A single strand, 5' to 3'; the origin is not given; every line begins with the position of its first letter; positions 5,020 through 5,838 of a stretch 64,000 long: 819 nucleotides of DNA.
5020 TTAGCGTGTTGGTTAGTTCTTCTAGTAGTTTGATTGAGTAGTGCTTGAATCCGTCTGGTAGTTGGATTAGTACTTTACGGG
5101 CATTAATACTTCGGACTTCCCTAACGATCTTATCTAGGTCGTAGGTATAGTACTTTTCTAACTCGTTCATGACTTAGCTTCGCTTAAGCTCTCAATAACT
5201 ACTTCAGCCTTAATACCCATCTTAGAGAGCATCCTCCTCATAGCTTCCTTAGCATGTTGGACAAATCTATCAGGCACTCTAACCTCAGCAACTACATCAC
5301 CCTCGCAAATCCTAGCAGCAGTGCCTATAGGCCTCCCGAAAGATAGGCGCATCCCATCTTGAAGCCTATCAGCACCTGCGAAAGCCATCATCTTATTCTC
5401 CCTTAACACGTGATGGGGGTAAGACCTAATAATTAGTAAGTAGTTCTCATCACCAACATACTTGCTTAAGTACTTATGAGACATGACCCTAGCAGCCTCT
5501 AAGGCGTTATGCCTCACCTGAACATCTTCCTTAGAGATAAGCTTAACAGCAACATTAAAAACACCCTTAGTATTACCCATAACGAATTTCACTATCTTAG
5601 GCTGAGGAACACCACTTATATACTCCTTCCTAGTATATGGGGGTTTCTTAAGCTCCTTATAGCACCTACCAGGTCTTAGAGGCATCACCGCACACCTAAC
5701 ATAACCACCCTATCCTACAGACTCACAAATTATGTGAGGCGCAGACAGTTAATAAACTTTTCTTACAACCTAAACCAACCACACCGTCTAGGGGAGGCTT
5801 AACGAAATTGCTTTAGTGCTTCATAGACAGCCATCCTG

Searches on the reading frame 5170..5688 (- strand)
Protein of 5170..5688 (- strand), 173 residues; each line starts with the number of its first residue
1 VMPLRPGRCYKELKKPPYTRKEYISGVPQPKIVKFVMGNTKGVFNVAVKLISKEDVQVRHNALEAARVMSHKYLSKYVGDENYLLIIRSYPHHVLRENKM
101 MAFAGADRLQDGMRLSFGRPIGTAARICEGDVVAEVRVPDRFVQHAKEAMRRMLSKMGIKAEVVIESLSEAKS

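Call 74: list_cluster_members(proteins=[P0001, window:5170-5688:-, window:4163-5170:-])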
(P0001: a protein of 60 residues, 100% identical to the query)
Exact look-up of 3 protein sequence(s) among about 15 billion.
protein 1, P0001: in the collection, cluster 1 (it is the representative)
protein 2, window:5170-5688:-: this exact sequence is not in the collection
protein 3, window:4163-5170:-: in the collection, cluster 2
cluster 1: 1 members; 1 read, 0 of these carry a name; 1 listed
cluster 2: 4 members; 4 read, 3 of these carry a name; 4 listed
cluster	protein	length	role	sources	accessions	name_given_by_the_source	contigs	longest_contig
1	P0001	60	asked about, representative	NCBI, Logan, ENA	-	-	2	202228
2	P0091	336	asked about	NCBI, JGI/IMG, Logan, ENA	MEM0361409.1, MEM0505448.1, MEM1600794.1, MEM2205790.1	MAG: diphthamide biosynthesis enzyme Dph2 [Sulfolobales archaeon]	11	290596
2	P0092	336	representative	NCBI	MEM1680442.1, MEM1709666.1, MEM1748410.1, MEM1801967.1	MAG: diphthamide biosynthesis enzyme Dph2 [Sulfolobales archaeon]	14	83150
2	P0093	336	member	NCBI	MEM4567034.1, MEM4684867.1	MAG: diphthamide biosynthesis enzyme Dph2 [Sulfolobales archaeon]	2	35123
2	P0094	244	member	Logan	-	-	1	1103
